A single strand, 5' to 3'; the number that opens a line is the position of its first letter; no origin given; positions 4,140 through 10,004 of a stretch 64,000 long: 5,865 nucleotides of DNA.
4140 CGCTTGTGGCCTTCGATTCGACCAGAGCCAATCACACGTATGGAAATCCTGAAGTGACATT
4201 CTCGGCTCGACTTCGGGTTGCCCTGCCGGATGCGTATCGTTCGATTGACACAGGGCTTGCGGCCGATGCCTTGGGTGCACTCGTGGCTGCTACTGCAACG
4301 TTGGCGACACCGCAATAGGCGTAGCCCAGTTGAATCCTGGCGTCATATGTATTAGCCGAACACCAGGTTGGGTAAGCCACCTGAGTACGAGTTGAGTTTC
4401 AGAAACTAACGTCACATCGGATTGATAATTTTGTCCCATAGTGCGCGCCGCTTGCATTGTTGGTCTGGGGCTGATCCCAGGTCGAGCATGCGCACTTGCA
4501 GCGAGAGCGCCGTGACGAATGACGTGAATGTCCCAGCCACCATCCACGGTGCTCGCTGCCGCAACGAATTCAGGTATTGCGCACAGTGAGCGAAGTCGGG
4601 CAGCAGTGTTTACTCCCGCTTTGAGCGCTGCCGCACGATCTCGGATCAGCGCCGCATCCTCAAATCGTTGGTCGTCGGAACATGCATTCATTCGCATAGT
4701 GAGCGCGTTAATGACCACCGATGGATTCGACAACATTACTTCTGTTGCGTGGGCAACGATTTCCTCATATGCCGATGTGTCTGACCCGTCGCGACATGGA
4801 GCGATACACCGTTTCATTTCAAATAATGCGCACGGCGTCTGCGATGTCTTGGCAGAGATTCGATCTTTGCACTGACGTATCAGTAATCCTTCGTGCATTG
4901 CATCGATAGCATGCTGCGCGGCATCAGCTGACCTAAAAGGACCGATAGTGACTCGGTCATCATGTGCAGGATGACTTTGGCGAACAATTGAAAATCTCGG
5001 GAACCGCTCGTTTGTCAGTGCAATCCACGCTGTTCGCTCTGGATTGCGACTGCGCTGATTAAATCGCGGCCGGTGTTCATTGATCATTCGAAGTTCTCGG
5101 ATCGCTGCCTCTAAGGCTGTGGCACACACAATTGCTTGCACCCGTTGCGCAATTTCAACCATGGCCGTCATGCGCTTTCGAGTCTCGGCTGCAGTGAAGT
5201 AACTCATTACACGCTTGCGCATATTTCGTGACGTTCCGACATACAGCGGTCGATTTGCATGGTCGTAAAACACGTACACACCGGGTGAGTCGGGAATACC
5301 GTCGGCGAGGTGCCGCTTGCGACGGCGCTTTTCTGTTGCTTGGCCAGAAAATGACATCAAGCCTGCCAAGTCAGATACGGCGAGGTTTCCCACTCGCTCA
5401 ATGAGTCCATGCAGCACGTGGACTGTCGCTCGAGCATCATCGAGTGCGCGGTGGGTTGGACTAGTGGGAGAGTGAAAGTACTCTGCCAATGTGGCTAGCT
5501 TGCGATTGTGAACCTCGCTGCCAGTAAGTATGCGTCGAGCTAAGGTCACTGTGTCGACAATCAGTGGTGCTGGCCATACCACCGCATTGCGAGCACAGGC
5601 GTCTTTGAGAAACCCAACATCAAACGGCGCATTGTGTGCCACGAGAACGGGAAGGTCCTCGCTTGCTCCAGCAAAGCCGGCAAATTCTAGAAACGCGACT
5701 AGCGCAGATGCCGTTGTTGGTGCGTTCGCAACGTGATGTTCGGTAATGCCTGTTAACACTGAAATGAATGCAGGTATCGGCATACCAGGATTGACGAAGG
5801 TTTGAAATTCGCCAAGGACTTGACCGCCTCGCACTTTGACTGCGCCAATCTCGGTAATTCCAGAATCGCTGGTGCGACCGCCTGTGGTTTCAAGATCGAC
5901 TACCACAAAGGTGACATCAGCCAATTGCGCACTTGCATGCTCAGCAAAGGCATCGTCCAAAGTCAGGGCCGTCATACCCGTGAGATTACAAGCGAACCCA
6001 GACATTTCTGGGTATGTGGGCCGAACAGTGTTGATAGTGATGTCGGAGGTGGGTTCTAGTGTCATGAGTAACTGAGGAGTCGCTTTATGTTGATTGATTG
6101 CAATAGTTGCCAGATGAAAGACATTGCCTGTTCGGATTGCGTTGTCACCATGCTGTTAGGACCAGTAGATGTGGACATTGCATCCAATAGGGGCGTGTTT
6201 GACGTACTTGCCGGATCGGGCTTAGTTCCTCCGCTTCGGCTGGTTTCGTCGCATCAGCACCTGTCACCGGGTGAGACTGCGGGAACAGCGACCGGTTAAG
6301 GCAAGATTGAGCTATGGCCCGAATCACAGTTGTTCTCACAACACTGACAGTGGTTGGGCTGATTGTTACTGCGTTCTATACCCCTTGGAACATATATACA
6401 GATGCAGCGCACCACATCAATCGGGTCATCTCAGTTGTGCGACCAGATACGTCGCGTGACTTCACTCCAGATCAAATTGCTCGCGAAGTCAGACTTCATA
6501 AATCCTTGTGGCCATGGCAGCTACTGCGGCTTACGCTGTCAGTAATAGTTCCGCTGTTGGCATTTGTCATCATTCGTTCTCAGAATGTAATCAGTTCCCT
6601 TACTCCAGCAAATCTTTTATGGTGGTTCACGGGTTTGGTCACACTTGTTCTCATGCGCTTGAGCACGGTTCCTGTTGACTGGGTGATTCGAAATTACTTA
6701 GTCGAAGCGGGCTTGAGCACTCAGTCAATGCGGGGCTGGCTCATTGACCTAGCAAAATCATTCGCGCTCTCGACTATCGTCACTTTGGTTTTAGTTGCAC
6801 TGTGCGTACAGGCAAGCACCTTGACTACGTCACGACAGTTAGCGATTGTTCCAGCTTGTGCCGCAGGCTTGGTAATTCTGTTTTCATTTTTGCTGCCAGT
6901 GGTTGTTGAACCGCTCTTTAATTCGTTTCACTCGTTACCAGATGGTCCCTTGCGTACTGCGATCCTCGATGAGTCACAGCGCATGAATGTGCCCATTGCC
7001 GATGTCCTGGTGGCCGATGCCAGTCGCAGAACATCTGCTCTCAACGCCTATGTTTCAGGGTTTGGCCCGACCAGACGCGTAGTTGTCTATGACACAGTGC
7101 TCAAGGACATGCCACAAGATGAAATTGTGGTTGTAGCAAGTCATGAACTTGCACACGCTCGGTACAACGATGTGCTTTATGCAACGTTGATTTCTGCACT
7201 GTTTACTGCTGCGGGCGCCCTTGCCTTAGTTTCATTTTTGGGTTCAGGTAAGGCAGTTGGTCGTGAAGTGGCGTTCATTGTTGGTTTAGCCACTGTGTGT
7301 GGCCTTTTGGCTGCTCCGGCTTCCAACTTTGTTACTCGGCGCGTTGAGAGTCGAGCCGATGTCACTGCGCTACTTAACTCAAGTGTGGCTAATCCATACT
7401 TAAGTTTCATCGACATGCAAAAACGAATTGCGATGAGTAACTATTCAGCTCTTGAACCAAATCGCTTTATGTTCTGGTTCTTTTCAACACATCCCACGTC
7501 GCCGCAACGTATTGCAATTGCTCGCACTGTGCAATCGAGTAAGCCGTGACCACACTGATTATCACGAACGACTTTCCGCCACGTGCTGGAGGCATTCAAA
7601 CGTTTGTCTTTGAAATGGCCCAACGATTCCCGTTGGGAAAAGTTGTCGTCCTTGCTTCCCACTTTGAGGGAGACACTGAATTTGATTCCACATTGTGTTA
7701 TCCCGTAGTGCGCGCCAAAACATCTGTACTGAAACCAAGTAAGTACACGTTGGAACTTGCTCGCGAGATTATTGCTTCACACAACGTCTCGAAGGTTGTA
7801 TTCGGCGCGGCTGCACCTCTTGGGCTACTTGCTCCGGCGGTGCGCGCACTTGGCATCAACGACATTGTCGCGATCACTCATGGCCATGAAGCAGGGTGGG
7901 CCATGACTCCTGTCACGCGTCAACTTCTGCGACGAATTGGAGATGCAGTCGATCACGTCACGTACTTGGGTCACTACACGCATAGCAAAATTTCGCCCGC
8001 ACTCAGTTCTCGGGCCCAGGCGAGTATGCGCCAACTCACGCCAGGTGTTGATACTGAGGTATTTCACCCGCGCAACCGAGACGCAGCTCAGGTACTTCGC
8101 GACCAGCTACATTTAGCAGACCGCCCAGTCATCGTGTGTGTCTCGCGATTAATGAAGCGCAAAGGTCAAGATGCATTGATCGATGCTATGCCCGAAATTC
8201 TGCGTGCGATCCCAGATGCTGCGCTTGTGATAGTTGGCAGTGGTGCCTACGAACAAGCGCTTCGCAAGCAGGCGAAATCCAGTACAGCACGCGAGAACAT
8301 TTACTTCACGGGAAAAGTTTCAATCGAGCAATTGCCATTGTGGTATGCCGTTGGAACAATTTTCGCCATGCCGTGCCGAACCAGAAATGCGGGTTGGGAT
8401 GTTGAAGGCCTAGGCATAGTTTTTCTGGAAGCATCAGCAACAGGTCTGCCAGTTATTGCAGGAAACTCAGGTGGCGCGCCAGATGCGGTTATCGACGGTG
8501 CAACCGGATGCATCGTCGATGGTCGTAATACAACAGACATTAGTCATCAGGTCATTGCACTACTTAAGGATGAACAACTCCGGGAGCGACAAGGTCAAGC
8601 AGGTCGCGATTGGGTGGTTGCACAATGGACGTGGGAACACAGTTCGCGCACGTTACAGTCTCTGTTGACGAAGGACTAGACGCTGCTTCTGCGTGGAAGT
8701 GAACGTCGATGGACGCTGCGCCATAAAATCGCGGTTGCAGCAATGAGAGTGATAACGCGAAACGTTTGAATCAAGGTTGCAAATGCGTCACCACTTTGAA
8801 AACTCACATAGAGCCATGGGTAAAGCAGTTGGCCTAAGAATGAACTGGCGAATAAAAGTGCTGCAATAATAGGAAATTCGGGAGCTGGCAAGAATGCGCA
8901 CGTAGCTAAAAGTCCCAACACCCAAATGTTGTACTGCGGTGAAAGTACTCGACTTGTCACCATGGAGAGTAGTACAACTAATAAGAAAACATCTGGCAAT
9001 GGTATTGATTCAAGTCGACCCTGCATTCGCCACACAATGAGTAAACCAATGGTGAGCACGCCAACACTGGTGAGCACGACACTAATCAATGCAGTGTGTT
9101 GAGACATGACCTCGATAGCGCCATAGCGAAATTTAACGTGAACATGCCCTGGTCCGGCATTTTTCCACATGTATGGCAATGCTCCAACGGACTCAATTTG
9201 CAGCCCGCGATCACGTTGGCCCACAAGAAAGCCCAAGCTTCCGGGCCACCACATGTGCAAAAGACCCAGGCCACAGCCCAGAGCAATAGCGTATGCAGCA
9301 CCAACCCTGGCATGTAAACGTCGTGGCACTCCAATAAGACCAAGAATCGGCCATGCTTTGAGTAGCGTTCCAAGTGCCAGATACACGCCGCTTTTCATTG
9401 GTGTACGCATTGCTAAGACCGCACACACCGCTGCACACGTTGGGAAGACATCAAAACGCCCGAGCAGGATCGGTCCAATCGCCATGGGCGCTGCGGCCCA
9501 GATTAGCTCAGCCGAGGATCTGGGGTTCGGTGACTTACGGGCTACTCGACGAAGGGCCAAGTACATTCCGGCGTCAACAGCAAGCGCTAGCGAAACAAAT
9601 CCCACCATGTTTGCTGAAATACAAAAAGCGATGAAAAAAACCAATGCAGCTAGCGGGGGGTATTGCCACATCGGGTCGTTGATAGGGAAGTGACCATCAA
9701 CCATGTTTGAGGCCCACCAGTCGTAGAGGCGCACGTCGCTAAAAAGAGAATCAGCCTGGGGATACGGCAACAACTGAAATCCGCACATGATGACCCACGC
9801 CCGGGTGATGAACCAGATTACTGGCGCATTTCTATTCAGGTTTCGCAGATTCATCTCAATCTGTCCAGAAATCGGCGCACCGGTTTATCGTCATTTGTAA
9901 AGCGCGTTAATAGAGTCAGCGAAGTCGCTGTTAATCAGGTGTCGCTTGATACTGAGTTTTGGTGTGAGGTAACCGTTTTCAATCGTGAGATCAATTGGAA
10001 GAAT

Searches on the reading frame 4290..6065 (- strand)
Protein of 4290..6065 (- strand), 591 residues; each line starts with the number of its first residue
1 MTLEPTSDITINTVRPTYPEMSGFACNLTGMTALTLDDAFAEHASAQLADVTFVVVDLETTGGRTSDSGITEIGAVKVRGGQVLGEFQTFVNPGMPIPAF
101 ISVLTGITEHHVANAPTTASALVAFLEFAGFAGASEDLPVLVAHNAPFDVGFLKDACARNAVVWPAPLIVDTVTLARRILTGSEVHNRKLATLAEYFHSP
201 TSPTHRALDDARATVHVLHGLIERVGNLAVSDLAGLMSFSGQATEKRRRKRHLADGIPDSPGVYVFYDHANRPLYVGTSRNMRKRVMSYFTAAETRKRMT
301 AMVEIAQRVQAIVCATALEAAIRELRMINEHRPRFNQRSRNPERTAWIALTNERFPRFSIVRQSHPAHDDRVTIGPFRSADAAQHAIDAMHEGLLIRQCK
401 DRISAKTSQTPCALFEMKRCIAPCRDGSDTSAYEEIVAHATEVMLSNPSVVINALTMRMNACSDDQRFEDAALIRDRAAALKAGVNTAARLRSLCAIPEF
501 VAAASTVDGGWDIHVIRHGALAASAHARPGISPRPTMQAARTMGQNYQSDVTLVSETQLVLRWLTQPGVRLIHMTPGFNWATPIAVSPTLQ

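Call 43: search_protein_families(library=pfam, proteins=[window:4290-6065:-], max_evalue=0.0001)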
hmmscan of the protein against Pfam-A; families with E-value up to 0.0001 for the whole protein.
window:4290-6065:- (591 aa): 4 families
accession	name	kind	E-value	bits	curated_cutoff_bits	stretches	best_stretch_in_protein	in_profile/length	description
PF00929.31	RNase_T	-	1.8e-30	107.1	24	1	54-218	1-164/164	Exonuclease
PF02151.25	UVR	-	7.2e-07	29.2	21.5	1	451-483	3-35/36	UvrB/uvrC motif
PF01541.30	GIY-YIG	-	5.9e-06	26.9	22.6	1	261-334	2-76/78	GIY-YIG catalytic domain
PF16473.11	Rv2179c-like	-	6.8e-06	26.3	27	0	54-219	3-174/177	3'-5' exoribonuclease Rv2179c-like domain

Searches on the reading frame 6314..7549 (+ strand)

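Call 43: search_protein_families(library=pfam, proteins=[window:6314-7549:+], max_evalue=0.0001)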
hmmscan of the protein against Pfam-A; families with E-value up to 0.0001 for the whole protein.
window:6314-7549:+ (411 aa): 2 families
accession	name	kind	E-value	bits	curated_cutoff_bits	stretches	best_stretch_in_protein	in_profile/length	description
PF01435.24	Peptidase_M48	-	1.8e-22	80.5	20.3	1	213-404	7-183/186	Peptidase family M48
PF16491.10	Peptidase_M48_N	-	1.1e-05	25.8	27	0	110-203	84-178/179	CAAX prenyl protease N-terminal, five membrane helices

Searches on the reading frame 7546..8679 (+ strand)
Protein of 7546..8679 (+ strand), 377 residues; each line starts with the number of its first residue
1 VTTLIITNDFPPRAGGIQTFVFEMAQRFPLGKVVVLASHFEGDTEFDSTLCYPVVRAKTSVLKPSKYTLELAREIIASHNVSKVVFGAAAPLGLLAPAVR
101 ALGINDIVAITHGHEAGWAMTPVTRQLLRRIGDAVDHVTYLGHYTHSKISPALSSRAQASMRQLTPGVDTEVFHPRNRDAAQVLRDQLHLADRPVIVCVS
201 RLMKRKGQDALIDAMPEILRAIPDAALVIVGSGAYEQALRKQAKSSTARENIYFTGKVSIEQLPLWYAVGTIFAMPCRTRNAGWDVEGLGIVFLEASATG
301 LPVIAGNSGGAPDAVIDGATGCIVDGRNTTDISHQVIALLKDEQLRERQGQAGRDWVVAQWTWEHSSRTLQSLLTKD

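Call 43: search_protein_families(library=pfam, proteins=[window:7546-8679:+], max_evalue=0.0001)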
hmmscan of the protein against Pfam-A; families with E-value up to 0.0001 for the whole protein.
window:7546-8679:+ (377 aa): 4 families
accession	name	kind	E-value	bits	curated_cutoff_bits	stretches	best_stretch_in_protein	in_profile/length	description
PF00534.26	Glycos_transf_1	-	6.8e-39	133.6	26.4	1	190-356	12-172/172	Glycosyl transferases group 1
PF13692.12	Glyco_trans_1_4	-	1.9e-32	112.9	27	1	193-342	1-142/142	Glycosyl transferases group 1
PF13524.12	Glyco_trans_1_2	-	1.6e-07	31.8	25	1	218-370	5-142/144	Glycosyl transferase-like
PF20706.3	GT4-conflict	-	1.7e-05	24.5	26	0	126-370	138-385/385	Family 4 Glycosyltransferase in conflict systems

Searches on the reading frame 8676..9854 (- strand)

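Call 43: search_protein_families(library=pfam, proteins=[window:8676-9854:-], max_evalue=0.0001)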
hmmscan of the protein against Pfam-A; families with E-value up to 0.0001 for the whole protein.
window:8676-9854:- (392 aa): 1 family
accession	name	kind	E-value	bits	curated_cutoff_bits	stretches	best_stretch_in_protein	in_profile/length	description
PF09594.16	GT87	-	5.1e-09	36.7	25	1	63-202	1-148/237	Glycosyltransferase family 87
